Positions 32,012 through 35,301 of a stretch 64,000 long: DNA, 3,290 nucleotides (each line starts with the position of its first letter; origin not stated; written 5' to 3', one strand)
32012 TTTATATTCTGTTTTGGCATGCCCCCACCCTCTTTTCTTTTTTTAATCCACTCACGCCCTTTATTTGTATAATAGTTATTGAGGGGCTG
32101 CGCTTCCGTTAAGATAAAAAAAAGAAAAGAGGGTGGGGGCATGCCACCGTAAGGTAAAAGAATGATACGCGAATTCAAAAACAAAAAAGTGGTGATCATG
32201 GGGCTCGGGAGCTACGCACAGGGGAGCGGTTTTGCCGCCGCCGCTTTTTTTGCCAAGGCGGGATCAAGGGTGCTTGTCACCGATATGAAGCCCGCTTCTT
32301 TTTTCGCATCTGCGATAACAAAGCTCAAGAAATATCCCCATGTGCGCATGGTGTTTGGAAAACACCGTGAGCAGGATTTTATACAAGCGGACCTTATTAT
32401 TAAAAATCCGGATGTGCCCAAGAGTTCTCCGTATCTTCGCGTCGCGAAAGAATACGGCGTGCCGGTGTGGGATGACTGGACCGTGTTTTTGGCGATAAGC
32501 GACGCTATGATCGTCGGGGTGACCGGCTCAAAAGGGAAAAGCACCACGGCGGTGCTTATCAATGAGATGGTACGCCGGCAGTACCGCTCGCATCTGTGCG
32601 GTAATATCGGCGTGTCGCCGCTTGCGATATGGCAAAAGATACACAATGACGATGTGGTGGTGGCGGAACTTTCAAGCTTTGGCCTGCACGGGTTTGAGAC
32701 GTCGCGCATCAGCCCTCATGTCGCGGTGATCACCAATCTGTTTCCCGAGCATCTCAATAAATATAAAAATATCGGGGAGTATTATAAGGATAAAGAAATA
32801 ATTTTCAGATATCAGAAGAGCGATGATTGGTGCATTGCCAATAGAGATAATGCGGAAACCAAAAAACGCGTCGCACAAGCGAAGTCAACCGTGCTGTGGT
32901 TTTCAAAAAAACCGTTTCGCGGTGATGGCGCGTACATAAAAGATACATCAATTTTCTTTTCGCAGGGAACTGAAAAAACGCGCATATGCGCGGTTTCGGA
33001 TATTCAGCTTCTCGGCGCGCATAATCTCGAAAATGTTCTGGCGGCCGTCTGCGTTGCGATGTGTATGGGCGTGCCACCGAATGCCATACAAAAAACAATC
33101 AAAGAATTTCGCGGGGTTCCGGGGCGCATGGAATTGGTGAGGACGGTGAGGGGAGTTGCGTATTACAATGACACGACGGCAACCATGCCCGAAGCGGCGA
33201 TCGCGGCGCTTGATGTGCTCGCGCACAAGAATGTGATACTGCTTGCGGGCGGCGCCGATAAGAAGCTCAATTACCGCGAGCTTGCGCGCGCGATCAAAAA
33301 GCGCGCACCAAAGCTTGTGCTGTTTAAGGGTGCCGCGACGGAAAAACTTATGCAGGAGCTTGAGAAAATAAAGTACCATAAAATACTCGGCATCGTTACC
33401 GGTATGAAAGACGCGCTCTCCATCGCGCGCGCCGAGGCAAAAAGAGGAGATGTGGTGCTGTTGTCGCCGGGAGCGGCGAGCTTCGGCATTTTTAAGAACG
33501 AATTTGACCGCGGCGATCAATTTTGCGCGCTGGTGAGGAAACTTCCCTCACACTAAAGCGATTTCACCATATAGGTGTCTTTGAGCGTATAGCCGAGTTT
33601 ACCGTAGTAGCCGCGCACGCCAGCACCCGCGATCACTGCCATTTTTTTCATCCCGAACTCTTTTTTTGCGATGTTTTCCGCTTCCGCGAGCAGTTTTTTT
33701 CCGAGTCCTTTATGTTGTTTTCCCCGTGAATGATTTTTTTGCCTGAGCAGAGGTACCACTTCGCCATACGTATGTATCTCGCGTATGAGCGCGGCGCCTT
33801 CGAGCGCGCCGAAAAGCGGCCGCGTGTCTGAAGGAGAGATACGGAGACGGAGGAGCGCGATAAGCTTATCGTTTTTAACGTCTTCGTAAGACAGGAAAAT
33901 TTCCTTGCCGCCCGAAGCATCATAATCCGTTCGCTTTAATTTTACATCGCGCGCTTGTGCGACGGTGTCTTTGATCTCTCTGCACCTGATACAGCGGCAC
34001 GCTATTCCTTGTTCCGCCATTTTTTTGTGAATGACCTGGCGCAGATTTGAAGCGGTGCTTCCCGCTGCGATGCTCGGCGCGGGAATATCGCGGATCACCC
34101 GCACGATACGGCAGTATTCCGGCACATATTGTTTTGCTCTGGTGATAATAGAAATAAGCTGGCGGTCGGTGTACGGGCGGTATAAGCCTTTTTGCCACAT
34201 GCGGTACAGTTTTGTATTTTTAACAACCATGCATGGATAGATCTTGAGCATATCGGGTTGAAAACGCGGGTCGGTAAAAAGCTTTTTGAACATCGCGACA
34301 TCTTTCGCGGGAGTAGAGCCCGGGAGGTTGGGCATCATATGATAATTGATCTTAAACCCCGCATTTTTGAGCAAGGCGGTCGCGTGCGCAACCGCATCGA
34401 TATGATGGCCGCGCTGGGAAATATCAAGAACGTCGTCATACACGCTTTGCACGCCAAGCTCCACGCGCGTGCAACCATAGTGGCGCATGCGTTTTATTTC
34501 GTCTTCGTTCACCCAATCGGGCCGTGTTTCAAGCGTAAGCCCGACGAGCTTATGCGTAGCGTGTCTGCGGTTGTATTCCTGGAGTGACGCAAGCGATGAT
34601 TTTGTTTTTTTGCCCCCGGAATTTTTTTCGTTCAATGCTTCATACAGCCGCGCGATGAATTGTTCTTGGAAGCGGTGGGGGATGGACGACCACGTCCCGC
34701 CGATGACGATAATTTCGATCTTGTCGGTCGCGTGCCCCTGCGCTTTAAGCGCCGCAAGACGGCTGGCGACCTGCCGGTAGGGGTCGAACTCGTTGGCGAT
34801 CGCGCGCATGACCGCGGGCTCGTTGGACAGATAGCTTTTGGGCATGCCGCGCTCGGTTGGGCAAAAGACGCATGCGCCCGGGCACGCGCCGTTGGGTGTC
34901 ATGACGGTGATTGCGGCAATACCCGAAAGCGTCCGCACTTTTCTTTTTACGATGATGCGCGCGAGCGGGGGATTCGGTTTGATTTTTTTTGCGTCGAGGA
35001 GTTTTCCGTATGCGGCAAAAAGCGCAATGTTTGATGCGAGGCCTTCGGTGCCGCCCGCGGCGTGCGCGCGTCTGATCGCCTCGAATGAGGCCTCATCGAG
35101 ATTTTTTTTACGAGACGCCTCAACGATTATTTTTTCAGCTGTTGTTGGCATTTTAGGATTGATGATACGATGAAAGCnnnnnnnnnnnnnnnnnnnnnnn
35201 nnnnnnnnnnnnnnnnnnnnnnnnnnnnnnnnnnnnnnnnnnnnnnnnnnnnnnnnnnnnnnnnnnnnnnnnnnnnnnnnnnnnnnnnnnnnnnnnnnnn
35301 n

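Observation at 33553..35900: Bacterial ELP3 homologue divergently paired with a Trm9-like class I methyltransferase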

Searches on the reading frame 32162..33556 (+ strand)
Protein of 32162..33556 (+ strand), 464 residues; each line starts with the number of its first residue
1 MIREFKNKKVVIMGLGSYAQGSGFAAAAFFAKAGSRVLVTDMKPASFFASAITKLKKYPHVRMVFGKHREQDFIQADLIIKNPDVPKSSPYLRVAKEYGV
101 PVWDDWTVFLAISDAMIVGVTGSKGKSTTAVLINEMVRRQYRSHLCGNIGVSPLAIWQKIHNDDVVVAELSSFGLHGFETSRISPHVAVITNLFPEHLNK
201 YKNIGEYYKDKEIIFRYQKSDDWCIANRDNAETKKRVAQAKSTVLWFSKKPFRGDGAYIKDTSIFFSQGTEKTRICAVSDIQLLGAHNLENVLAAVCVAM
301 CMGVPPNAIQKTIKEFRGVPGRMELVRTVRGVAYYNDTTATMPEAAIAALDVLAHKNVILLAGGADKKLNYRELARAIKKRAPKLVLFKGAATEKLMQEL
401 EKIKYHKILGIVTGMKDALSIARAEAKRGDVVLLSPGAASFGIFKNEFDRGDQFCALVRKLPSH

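Call 3: search_protein_families(library=pfam, proteins=[window:32162-33556:+], max_evalue=0.01)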
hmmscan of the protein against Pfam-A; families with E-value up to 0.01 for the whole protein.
window:32162-33556:+ (464 aa): 3 families
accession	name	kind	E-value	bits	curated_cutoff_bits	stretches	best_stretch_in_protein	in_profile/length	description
PF08245.18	Mur_ligase_M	-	3.6e-27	96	24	1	120-299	1-200/200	Mur ligase middle domain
PF02875.26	Mur_ligase_C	-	5.9e-14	53.4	28.4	1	321-436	1-125/127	Mur ligase, glutamate ligase domain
PF21799.2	MurD-like_N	-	2.2e-10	41.1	27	1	8-102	1-86/88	Mur ligase MurD-like, N-terminal domain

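Call 4: search_protein_families(library=ncbifam, proteins=[window:32162-33556:+], max_evalue=0.01)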
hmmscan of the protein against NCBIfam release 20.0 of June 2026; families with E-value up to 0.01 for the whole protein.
window:32162-33556:+ (464 aa): 30 families (the best 25 are shown)
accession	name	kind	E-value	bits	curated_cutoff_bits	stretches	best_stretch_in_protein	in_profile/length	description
TIGR01087.1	murD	equivalog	2.4e-111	372.9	211.95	1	9-460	1-441/441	UDP-N-acetylmuramoyl-L-alanine--D-glutamate ligase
NF053646.1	pMurD1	equivalog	1.9e-31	109.2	610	1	10-368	3-363/465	pseudomurein biosynthesis peptide ligase pMurD1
NF053645.1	pMurC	equivalog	4.1e-29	101.6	560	2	27-229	15-223/492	pseudomurein biosynthesis peptide ligase pMurC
TIGR01143.1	murF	subfamily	7e-29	101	288.6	1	114-434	73-403/418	UDP-N-acetylmuramoyl-tripeptide--D-alanyl-D-alanine ligase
NF001126.0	PRK00139.1-4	equivalog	9.8e-29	100.2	373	2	163-434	172-454/486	UDP-N-acetylmuramoyl-L-alanyl-D-glutamate--2,6-diaminopimelate ligase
TIGR01085.1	murE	subfamily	6.4e-27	94.6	257.3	2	162-434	155-443/472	UDP-N-acetylmuramyl-tripeptide synthetase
NF008896.0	PRK11929.1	equivalog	1.4e-24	86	1023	1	115-434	604-941/965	bifunctional UDP-N-acetylmuramoyl-L-alanyl-D-glutamate--2,6-diaminopimelate ligase MurE/UDP-N-acetylmuramoyl-tripeptide--D-alanyl-D-alanine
TIGR01082.1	murC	equivalog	1.6e-24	86.8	335.1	1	60-337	44-322/449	UDP-N-acetylmuramate--L-alanine ligase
NF001124.0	PRK00139.1-2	equivalog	1.3e-23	83.5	476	1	115-355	109-373/500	UDP-N-acetylmuramoyl-L-alanyl-D-glutamate--2,6-diaminopimelate ligase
NF053647.1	pMurD2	equivalog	7.9e-21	74.4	550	2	279-428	236-385/405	pseudomurein biosynthesis peptide ligase pMurD2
NF001123.0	PRK00139.1-1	equivalog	3.1e-19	69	586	1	164-435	176-462/493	UDP-N-acetylmuramoyl-L-alanyl-D-glutamate--2,6-diaminopimelate ligase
NF010628.0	PRK14022.1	equivalog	1e-18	67.3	536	1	165-447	181-466/483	UDP-N-acetylmuramoyl-L-alanyl-D-glutamate--L-lysine ligase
NF033197.0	F430_CfbE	equivalog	2.2e-17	63.1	250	1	116-411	100-406/430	coenzyme F430 synthase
NF008041.0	PRK10773.1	equivalog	5.8e-17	61.5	551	1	113-355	98-350/453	UDP-N-acetylmuramoyl-tripeptide--D-alanyl-D-alanine ligase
TIGR02068.2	cya_phycin_syn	equivalog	3.1e-15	55.3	850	1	186-434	566-846/862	cyanophycin synthetase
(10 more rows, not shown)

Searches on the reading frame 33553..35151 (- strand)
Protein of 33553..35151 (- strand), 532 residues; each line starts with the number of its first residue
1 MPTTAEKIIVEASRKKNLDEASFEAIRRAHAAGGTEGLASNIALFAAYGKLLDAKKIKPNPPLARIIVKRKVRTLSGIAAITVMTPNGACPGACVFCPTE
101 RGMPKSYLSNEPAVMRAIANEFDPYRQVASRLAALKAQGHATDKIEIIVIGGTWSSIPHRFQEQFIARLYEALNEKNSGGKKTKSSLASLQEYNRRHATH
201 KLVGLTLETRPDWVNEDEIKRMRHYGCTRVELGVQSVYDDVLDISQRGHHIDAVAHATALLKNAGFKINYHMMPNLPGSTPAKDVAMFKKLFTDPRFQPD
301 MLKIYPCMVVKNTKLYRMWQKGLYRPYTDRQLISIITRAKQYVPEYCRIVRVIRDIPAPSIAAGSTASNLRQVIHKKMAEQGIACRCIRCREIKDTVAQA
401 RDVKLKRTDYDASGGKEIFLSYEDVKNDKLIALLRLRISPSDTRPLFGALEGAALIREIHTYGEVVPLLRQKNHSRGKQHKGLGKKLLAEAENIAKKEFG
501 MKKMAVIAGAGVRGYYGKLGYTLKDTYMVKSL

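Call 3: search_protein_families(library=pfam, proteins=[window:33553-35151:-], max_evalue=0.01)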
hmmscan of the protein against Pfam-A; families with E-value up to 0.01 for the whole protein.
window:33553-35151:- (532 aa): 4 families
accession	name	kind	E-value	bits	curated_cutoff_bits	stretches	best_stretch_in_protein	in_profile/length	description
PF16199.10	Radical_SAM_C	-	9.9e-23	80.5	31.9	1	299-379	1-84/85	Radical_SAM C-terminal domain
PF04055.27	Radical_SAM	-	8.9e-18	65.4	29.5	1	87-282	4-157/166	Radical SAM superfamily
PF00583.31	Acetyltransf_1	-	0.00042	21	20.7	1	478-521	71-116/116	Acetyltransferase (GNAT) family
PF13673.13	Acetyltransf_10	-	0.0014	19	23.6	1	478-522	63-108/128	Acetyltransferase (GNAT) domain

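Call 4: search_protein_families(library=ncbifam, proteins=[window:33553-35151:-], max_evalue=0.01)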
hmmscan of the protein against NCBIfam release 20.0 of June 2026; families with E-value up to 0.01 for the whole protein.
window:33553-35151:- (532 aa): 21 families
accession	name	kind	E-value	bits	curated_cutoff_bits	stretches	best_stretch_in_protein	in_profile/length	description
TIGR01211.1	ELP3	subfamily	1.2e-171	571.8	350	1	53-532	41-522/522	tRNA uridine(34) 5-carboxymethylaminomethyl modification radical SAM/GNAT enzyme Elp3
TIGR01212.1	TIGR01212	equivalog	1.1e-21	77.3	180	1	192-375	99-283/302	tRNA modification radical SAM protein MnmL/YtqA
TIGR00539.1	hemN_rel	equivalog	7.7e-13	48.3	205.4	1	190-326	74-204/361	radical SAM family heme chaperone HemW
NF006067.1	PRK08208.1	equivalog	3.6e-12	46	380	1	198-322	120-245/427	STM4012 family radical SAM protein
TIGR03994.1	rSAM_HemZ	equivalog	5.2e-11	42.3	321.4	1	191-343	161-310/401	coproporphyrinogen dehydrogenase HemZ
TIGR04013.1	B12_SAM_MJ_1487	hypoth_equivalog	3.1e-09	36.2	251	1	208-284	246-323/382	TIGR04013 family B12-binding domain/radical SAM domain-containing protein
TIGR01210.1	TIGR01210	equivalog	3.8e-09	36.2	212.15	1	200-341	101-244/313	archaeosine biosynthesis radical SAM protein RaSEA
NF006060.0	PRK08207.1-3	equivalog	5.7e-09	35.3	653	1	208-339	246-377/477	coproporphyrinogen III oxidase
NF004567.0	PRK05904.1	equivalog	1.2e-06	28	355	1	203-277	90-165/353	coproporphyrinogen III oxidase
NF006064.0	PRK08207.2-2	equivalog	1.2e-05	24.5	504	1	193-346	226-379/465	coproporphyrinogen III oxidase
NF005133.0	PRK06582.1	equivalog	4.3e-05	22.7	597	1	202-323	97-215/390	coproporphyrinogen III oxidase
TIGR00538.1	hemN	equivalog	0.00012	21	324.95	1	203-306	138-239/454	oxygen-independent coproporphyrinogen III oxidase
NF040546.1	rSAM_CUAEP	equivalog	0.00031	19.6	500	1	217-287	264-334/468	CUAEP/CCAEP-tail radical SAM (seleno)protein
NF033070.1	rSAM_AprD4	equivalog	0.00047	19.2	500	1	205-322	276-398/456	AprD4 family radical SAM diol-dehydratase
NF006062.0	PRK08207.1-5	equivalog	0.00047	19.1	1007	1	204-280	241-319/476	coproporphyrinogen III oxidase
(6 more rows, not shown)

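Call 6: search_solved_structures(query=window:33553-35151:-, max_evalue=0.001, show_alignments=1)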
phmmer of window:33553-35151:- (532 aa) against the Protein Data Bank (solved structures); distinct sequences matched with E-value up to 0.001: 9.
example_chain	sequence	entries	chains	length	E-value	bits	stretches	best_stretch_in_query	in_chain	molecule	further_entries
6iaz_A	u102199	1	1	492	1.6e-130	439.5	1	63-531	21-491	Histone acetyltransferase, ELP3 family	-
6iad_A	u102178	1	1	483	1.9e-130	439.2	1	63-531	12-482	Histone acetyltransferase, ELP3 family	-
6ia8_A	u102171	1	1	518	2.1e-130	439.1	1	63-531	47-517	Histone acetyltransferase, ELP3 family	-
5l7j_A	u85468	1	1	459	4.1e-123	415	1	69-531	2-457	ELP3 family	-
6ia6_A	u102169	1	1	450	1.1e-114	387.3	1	68-531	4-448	ELP3 family, ELP3 family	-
5l7l_A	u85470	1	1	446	1.9e-114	386.4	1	69-531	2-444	ELP3 family, ELP3 family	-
6qk7_C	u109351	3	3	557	2.1e-111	376.4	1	69-530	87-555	Elongator complex protein 3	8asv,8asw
8avg_C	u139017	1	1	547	3.5e-111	375.6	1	68-532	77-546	Elongator complex protein 3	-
8ptx_C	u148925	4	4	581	1e-110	374.1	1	68-532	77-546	Elongator complex protein 3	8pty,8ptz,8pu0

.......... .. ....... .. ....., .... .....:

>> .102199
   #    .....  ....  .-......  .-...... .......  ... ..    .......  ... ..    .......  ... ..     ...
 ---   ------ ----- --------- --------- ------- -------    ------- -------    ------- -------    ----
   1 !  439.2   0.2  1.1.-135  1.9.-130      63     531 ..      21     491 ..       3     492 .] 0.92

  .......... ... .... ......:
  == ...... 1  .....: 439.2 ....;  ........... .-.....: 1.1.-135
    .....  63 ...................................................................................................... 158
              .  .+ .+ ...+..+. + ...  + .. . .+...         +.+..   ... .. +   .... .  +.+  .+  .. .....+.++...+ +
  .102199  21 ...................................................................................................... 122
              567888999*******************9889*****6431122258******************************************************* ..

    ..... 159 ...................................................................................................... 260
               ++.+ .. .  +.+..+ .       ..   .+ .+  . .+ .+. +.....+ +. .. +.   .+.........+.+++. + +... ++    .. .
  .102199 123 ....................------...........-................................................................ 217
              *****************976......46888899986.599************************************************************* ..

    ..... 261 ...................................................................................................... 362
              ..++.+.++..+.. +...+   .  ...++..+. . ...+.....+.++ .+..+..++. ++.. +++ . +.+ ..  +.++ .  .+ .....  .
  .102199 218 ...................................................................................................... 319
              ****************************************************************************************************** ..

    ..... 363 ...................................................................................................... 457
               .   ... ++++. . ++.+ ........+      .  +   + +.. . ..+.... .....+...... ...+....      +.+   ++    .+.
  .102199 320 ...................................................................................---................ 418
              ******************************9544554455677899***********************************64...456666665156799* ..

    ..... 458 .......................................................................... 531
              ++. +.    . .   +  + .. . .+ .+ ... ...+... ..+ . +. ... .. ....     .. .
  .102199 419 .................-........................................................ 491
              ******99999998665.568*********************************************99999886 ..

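Call 12: find_related_loci(query=window:33553-35151:-, collection=genome_contigs, flank=10000)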
Query window:33553-35151:- (532 aa) in genome_contigs; peptide patterns used: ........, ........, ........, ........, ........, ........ (x = any residue, [..] = any of these).
247 stretches matched a pattern; 198 encode a relative of the query (tblastn E <= 1e-3); the best 80 are kept; 80 distinct loci.
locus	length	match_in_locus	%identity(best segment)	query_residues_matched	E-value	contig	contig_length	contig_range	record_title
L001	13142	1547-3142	81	1-532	0e+0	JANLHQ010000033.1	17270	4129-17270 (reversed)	MAG: Candidatus Azambacteria bacterium isolate P6-21 k99_19650, whole genome shotgun sequence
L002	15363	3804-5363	66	1-532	0e+0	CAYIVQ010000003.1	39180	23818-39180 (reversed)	MAG TPA_asm: uncultured Candidatus Saccharibacteria bacterium isolate ERP119705_co8_44 genome assembly, contig: NODE_721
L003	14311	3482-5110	66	1-532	0e+0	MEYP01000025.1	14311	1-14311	MAG: Candidatus Azambacteria bacterium RIFCSPHIGHO2_02_FULL_52_12 rifcsphigho2_02_scaffold_7934, whole genome shotgun se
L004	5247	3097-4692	66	6-532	0e+0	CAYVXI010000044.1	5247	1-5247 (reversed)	MAG TPA_asm: uncultured Candidatus Saccharibacteria bacterium isolate binchicken_co203_579 genome assembly, contig: k141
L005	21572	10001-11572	61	1-532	0e+0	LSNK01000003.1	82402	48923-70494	MAG: Parcubacteria group bacterium M6-OD1-1 Contig12685, whole genome shotgun sequence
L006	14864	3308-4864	62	6-532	0e+0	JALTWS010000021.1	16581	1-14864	MAG: Candidatus Azambacteria bacterium isolate S141_metabat1_scaf2bin.007 S141_NODE_2921_length_16581_cov_7.426644, whol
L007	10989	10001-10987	87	1-329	0e+0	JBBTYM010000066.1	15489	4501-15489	MAG: Patescibacteria group bacterium isolate H41-bin131_1 H41_bin131_1_000000000066, whole genome shotgun sequence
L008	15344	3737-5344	54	6-532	0e+0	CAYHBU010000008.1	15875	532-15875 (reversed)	MAG TPA_asm: uncultured Candidatus Saccharibacteria bacterium isolate ERP119705_co10_107 genome assembly, contig: NODE_3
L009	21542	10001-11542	51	7-532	1e-180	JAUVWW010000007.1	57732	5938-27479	MAG: bacterium isolate CSMAG_1200 CSMAG_1200_k127_758383_length_57732_cov_17.5621, whole genome shotgun sequence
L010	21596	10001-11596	50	5-532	2e-175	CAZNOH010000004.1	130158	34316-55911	MAG TPA_asm: uncultured Candidatus Saccharibacteria bacterium isolate SRP302447_co1_146 genome assembly, contig: NODE_50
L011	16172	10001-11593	49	5-532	7e-175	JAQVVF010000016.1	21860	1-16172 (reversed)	MAG: Patescibacteria group bacterium isolate STF1_73 NODE_5721_length_21860_cov_6.279253_Sandtown_F1, whole genome shotg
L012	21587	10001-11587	52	8-532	7e-174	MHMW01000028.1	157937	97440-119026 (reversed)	MAG: Candidatus Portnoybacteria bacterium RBG_19FT_COMBO_36_7 RBG_13_scaffold_8, whole genome shotgun sequence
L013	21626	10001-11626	48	3-532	9e-174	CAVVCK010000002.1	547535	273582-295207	MAG: uncultured bacterium isolate MFD02416.bin.1.123 genome assembly, contig: contig_80056, whole genome shotgun sequenc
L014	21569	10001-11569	51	14-532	2e-173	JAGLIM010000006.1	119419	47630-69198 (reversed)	MAG: Candidatus Paceibacterota bacterium isolate RS_2_5 ROV157_2.bin.5.fa_6, whole genome shotgun sequence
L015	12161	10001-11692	49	6-529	3e-173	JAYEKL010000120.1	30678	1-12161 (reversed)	MAG: Patescibacteria group bacterium isolate MAG138 MAG138_120, whole genome shotgun sequence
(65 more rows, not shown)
